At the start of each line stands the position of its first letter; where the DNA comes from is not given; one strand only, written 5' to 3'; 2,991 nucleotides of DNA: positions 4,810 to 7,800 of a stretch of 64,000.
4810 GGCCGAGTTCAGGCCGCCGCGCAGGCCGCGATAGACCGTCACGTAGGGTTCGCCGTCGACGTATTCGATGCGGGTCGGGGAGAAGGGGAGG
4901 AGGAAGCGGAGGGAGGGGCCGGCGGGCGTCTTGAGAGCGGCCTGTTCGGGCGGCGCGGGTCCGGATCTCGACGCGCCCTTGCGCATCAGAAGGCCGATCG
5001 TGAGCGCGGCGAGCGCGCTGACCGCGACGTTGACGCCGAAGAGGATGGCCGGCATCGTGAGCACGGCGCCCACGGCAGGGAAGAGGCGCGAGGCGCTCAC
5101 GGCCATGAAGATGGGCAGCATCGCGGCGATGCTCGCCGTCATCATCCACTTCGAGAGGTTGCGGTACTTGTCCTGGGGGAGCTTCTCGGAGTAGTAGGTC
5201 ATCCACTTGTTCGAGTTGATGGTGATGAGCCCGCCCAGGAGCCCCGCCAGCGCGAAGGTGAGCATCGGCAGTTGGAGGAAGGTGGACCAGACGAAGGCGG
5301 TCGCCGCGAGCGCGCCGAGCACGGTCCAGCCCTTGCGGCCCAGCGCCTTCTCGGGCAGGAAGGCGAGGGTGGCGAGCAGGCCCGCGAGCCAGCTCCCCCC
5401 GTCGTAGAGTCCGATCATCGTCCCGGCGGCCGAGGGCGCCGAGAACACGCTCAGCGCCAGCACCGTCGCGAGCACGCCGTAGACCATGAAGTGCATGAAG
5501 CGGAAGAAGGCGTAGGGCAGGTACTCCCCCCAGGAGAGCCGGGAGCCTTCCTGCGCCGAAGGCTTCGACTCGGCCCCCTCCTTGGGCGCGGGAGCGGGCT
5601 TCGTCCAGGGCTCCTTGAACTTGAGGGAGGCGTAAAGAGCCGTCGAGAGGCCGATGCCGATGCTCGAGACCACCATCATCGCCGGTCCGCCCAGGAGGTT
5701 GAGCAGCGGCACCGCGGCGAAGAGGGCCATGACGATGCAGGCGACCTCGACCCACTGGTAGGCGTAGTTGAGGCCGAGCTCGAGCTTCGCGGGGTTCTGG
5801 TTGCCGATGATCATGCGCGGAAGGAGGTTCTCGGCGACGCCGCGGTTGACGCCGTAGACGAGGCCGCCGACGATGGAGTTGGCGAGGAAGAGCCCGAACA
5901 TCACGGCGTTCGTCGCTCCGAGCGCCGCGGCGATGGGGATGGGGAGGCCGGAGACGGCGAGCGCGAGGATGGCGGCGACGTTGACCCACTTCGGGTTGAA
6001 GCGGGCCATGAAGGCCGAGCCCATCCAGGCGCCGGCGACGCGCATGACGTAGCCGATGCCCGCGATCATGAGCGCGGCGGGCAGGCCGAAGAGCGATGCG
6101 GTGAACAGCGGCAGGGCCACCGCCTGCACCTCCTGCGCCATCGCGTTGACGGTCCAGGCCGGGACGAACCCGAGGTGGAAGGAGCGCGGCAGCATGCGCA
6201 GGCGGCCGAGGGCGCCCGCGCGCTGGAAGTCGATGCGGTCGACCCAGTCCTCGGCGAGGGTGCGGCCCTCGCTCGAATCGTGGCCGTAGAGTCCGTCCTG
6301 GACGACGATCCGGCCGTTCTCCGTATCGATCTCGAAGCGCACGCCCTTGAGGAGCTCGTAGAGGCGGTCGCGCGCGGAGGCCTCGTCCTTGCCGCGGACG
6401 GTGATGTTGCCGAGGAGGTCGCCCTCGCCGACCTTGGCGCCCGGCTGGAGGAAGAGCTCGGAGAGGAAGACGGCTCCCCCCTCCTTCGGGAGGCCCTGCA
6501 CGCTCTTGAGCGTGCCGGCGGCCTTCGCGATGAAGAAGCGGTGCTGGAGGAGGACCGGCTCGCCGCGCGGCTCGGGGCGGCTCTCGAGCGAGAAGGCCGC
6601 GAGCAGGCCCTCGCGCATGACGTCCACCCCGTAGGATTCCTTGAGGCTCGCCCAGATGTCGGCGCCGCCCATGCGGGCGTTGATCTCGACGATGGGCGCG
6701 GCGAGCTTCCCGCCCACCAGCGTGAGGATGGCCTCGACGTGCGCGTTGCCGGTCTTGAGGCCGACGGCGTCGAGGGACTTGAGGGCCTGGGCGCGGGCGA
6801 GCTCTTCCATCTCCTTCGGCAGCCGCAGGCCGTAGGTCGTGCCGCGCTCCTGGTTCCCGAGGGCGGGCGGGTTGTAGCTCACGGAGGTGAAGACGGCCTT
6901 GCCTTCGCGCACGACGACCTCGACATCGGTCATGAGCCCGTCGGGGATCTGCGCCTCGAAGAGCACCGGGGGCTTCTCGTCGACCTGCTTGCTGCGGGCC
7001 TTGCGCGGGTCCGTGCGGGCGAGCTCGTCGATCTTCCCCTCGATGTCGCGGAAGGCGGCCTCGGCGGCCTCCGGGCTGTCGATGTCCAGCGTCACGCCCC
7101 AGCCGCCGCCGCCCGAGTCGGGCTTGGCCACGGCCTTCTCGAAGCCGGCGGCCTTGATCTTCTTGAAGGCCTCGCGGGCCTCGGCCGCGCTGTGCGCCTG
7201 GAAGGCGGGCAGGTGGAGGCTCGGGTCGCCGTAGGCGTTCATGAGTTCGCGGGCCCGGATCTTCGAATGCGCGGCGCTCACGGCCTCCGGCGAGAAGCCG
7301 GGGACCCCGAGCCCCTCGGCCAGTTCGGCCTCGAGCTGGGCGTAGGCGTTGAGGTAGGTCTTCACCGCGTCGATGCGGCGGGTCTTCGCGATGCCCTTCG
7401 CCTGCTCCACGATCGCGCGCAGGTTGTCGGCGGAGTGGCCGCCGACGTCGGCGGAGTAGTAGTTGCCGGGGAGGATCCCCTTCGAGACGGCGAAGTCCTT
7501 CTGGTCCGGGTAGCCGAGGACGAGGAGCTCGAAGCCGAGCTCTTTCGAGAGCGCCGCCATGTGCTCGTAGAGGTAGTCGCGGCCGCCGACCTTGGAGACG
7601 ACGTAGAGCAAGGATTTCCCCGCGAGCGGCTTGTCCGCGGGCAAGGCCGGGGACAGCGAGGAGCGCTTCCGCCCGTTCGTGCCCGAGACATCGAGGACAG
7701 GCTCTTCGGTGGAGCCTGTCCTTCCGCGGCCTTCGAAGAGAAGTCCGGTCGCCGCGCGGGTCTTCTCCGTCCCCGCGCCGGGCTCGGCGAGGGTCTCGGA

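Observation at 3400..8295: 1631-aa fusion ORF joining an ATP-grasp ligase, an MFS transporter, an unknown domain and a LOG nucleotide-glycosidase domain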

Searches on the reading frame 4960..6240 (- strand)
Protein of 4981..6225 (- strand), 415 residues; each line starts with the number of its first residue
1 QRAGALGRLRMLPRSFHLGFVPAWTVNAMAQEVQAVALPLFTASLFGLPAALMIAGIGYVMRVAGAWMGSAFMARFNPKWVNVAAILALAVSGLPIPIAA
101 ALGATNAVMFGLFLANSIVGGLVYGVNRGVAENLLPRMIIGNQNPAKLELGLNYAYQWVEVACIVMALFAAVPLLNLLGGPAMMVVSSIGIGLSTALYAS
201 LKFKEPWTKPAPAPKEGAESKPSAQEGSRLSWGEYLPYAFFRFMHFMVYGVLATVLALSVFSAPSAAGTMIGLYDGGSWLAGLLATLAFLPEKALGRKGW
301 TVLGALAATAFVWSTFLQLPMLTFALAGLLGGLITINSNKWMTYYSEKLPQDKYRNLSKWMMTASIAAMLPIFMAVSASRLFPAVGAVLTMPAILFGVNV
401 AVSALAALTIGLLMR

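Call 17: search_protein_families(library=pfam, proteins=[window:4981-6225:-], max_evalue=10)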
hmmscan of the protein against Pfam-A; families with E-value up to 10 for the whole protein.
window:4981-6225:- (415 aa): 2 families
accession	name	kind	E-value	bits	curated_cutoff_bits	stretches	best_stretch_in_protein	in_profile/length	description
PF17260.7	DUF5326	-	0.055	14.2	27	1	79-128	13-59/70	Family of unknown function (DUF5326)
PF01138.27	RNase_PH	-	0.26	12.1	25.5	1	11-57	84-129/130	3' exoribonuclease family, domain 1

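Call 34: search_solved_structures(query=A2, max_evalue=10, show_alignments=2)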
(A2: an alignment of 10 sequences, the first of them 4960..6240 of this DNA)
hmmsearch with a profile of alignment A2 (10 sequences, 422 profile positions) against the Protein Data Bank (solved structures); distinct sequences matched with E-value up to 10: 1.
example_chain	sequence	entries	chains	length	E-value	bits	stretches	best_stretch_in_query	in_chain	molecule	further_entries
3pr9_A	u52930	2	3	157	2.6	10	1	291-355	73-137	FKBP-type peptidyl-prolyl cis-trans isomerase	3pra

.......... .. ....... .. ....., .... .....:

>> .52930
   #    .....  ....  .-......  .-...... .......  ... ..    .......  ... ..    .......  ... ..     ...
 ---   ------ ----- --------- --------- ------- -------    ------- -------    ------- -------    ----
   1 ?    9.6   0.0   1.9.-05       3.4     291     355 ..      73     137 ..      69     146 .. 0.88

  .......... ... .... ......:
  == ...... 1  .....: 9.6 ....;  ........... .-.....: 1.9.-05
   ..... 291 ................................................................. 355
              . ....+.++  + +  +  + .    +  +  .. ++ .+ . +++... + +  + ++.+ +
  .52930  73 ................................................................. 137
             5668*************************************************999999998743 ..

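Call 52: find_homologous_proteins(query=A2, max_evalue=10)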
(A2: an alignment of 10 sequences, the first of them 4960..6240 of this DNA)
Query A2 (10 sequences) (427 aa, profile of the alignment): 13 proteins with E <= 10 among 8000 candidates.
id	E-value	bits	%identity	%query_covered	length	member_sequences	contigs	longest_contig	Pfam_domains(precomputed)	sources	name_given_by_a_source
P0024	8.0e-215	732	70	99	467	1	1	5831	-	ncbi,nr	ncbi:MAG: hypothetical protein PHF00_08590, partial [Elusimicrobia bacterium]|nr:hypothetical protei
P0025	3.5e-194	664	63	96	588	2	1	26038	-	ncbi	-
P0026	1.1e-186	639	64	93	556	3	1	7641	-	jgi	jgi:hypothetical protein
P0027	2.3e-186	638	62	98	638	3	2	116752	-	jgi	jgi:hypothetical protein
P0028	4.6e-163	561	51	97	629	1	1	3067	-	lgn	-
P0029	2.3e-151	523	54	97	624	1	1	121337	-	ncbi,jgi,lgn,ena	ncbi:MAG: hypothetical protein WC728_16700 [Elusimicrobiota bacterium]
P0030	4.9e-150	518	54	92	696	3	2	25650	-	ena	-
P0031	9.4e-126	438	48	95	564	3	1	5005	-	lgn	-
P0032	2.0e-124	434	48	95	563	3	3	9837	-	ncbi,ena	-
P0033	4.2e-123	429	47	95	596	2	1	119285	-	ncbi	-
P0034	4.9e-118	413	47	93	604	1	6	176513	PF07690.22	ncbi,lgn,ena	-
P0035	8.0e-117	409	46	94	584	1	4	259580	PF07690.22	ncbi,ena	-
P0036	1.0e-113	398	47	91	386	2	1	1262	PF07690.22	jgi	jgi:hypothetical protein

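Call 53: search_protein_families(library=pfam, proteins=[P0034, P0035, P0036, P0029, P0027, P0030, P0033, P0025], max_evalue=1)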
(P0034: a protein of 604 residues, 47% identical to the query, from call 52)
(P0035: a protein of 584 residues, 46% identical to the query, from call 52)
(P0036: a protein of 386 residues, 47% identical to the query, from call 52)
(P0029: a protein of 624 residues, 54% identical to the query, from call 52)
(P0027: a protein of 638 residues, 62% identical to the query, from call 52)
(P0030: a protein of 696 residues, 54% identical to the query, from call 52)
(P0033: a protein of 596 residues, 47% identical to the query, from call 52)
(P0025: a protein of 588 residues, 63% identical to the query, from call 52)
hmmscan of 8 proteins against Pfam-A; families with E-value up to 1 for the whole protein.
P0034 (604 aa): 1 family
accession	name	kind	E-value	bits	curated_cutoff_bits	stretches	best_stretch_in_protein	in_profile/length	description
PF07690.21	MFS_1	-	4e-07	29.7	33.4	2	202-338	187-324/347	Major Facilitator Superfamily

P0035 (584 aa): 1 family
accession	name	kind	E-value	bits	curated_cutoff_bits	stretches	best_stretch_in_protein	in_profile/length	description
PF07690.21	MFS_1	-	3.6e-08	33.1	33.4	2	204-532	7-339/347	Major Facilitator Superfamily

P0036 (386 aa): 1 family
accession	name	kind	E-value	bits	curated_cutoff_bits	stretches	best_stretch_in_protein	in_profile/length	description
PF07690.21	MFS_1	-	3.9e-06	26.4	33.4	1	5-333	14-339/347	Major Facilitator Superfamily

P0029 (624 aa): 0 families

P0027 (638 aa): 1 family
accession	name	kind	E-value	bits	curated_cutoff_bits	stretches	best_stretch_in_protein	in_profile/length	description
PF07690.21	MFS_1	-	7e-05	22.3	33.4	1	214-348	180-315/347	Major Facilitator Superfamily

P0030 (696 aa): 2 families
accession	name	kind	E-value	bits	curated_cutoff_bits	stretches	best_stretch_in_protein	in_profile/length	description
PF07690.21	MFS_1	-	0.00069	19.1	33.4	1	267-407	187-311/347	Major Facilitator Superfamily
PF18130.6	ATPgrasp_N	-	0.022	15.8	27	1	167-242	3-75/81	ATP-grasp N-terminal domain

P0033 (596 aa): 1 family
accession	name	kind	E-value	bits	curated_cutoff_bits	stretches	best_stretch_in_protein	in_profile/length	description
PF07690.21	MFS_1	-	0.0034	16.8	33.4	2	203-325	202-324/347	Major Facilitator Superfamily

P0025 (588 aa): 0 families

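Call 61: find_encoding_contigs(protein=P0035, flank=6000, max_places=1)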
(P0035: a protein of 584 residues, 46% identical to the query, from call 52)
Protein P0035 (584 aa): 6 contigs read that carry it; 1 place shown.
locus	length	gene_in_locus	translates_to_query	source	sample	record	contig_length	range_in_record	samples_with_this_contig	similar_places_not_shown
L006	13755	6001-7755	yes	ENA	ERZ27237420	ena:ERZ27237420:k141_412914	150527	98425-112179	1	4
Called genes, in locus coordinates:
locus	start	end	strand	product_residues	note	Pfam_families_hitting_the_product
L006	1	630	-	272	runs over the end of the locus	PF13145:Rotamase_2, PF13616:Rotamase_3, PF00639:Rotamase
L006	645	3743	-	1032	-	PF17757:UvrB_inter, PF02559:CarD_TRCF_RID, PF00270:DEAD, PF04851:ResIII, PF00271:Helicase_C, PF03461:TRCF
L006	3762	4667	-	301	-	PF01379:Porphobil_deam, PF03900:Porphobil_deamC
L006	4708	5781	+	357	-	PF01168:Ala_racemase_N, PF00842:Ala_racemase_C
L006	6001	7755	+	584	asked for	PF07690:MFS_1 (weak)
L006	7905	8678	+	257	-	PF00116:COX2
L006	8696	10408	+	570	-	PF00115:COX1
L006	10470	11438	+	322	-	-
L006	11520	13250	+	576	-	-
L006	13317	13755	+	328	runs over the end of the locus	PF02265:S1-P1_nuclease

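Call 62: find_encoding_contigs(protein=P0029, flank=6000, max_places=1)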
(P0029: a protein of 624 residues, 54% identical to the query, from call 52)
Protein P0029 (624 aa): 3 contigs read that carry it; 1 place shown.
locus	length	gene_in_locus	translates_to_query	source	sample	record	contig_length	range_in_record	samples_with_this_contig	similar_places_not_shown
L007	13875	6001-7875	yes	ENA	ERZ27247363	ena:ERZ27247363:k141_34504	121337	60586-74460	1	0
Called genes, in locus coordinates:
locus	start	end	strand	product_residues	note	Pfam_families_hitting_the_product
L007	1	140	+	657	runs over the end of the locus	PF02838:Glyco_hydro_20b, PF14845:Glycohydro_20b2, PF00728:Glyco_hydro_20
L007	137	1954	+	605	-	PF00989:PAS, PF08448:PAS_4, PF13426:PAS_9, PF00512:HisKA, PF02518:HATPase_c, PF00072:Response_reg, PF01627:Hpt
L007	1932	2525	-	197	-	PF03352:Adenine_glyco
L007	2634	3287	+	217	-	-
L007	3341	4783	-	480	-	PF01663:Phosphodiest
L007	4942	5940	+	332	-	-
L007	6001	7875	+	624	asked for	-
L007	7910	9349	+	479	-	-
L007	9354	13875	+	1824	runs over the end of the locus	PF01435:Peptidase_M48 (faint), PF03109:ABC1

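Call 63: find_encoding_contigs(protein=P0027, flank=6000, max_places=1)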
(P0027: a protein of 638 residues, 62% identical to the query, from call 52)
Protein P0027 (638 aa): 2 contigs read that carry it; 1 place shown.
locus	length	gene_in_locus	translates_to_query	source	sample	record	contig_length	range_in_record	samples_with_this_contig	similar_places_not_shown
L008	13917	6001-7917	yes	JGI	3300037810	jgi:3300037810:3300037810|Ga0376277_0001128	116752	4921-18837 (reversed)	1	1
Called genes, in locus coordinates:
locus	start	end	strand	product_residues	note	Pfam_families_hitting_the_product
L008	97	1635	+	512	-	PF00595:PDZ (weak), PF13180:PDZ_2 (weak), PF17820:PDZ_6, PF03572:Peptidase_S41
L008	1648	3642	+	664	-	PF00375:SDF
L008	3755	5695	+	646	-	PF03169:OPT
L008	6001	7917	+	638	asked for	-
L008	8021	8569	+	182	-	-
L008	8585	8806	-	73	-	-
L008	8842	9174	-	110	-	PF14357:DUF4404 (weak)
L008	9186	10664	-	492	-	PF02335:Cytochrom_C552, PF14522:Cytochrome_C7 (faint)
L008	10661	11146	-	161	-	PF03264:Cytochrom_NNT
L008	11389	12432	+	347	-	-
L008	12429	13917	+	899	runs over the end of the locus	-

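Call 70: search_protein_families(library=ncbifam, proteins=[P0034, P0035, P0036, P0027, P0033, window:4960-6240:-], max_evalue=1)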
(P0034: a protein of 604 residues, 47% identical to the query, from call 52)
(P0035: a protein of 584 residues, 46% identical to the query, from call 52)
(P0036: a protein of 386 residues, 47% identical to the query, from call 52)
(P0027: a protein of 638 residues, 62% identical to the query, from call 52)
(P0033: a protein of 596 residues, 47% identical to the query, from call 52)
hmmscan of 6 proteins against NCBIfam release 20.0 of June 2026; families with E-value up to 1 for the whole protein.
P0034 (604 aa): 0 families

P0035 (584 aa): 0 families

P0036 (386 aa): 1 family
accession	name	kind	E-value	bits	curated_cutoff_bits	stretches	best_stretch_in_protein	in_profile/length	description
NF004485.0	PRK05815.3-3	equivalog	0.035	13.5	249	1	81-181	177-261/281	F0F1 ATP synthase subunit A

P0027 (638 aa): 0 families

P0033 (596 aa): 1 family
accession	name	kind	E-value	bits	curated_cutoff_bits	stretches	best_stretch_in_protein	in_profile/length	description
NF009301.0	PRK12658.1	equivalog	0.34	10.7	156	1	276-333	4-62/125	Na+/H+ antiporter subunit C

window:4960-6240:- (427 aa): 0 families

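Call 72: search_solved_structures(query=A4, max_evalue=10, show_alignments=1)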
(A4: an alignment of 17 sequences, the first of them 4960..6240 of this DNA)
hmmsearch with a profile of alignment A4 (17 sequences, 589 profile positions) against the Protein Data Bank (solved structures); distinct sequences matched with E-value up to 10: 1.
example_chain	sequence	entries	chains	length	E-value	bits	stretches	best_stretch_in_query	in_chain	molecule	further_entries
7zie_A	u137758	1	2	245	0.27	13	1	14-146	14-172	Gcf1p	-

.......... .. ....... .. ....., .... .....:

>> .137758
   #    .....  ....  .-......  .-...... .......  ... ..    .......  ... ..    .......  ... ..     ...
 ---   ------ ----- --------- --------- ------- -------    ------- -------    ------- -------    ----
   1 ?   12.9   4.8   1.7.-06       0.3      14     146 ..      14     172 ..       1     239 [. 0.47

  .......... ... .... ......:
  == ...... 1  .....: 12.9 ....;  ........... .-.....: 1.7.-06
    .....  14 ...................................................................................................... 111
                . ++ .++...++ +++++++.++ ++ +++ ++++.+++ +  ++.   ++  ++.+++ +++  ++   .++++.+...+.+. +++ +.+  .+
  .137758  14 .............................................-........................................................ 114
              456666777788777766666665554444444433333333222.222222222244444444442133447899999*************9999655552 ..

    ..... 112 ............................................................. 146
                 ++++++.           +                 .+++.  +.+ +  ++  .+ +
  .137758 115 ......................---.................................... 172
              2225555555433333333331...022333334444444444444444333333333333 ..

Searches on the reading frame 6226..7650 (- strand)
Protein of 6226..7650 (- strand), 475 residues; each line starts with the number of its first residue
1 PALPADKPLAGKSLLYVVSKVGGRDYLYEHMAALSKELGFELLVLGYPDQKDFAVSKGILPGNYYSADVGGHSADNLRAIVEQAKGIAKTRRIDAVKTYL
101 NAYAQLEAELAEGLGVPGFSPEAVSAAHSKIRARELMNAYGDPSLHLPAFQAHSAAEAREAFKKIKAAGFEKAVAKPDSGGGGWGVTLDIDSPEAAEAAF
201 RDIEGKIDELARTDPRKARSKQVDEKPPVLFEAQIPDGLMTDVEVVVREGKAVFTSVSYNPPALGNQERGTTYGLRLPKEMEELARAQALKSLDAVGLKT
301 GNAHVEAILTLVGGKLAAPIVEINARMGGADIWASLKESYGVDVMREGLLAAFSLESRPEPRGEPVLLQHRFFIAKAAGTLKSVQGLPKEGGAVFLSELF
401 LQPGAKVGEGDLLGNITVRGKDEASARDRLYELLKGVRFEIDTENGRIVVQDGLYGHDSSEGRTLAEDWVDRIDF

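Call 17: search_protein_families(library=pfam, proteins=[window:6226-7650:-], max_evalue=10)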
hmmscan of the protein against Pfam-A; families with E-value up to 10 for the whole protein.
window:6226-7650:- (475 aa): 4 families
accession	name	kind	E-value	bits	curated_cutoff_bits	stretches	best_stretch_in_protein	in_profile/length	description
PF18603.7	LAL_C2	-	8.1e-07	29.7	29.4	1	371-441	1-77/78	L-amino acid ligase C-terminal domain 2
PF05036.18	SPOR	-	0.021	15.6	21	1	154-204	14-65/76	SPOR domain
PF16996.10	Asp4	-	0.066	13.8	27.7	1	200-220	6-26/55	Accessory secretory protein Sec Asp4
PF18130.6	ATPgrasp_N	-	0.08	14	27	1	75-118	41-81/81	ATP-grasp N-terminal domain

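Call 44: search_solved_structures(query=window:6226-7650:-, max_evalue=0.01, show_alignments=1)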
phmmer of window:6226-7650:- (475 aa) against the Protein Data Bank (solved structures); distinct sequences matched with E-value up to 0.01: 3.
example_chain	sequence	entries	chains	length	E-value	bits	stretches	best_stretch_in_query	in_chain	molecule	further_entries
3vot_A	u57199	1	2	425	3e-07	33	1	93-390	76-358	L-amino acid ligase, BL00235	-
3wo1_A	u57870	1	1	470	0.0025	20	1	78-346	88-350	Alanine-anticapsin ligase BacD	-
2yrw_A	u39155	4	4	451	0.0033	19.6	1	57-199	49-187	Phosphoribosylglycinamide synthetase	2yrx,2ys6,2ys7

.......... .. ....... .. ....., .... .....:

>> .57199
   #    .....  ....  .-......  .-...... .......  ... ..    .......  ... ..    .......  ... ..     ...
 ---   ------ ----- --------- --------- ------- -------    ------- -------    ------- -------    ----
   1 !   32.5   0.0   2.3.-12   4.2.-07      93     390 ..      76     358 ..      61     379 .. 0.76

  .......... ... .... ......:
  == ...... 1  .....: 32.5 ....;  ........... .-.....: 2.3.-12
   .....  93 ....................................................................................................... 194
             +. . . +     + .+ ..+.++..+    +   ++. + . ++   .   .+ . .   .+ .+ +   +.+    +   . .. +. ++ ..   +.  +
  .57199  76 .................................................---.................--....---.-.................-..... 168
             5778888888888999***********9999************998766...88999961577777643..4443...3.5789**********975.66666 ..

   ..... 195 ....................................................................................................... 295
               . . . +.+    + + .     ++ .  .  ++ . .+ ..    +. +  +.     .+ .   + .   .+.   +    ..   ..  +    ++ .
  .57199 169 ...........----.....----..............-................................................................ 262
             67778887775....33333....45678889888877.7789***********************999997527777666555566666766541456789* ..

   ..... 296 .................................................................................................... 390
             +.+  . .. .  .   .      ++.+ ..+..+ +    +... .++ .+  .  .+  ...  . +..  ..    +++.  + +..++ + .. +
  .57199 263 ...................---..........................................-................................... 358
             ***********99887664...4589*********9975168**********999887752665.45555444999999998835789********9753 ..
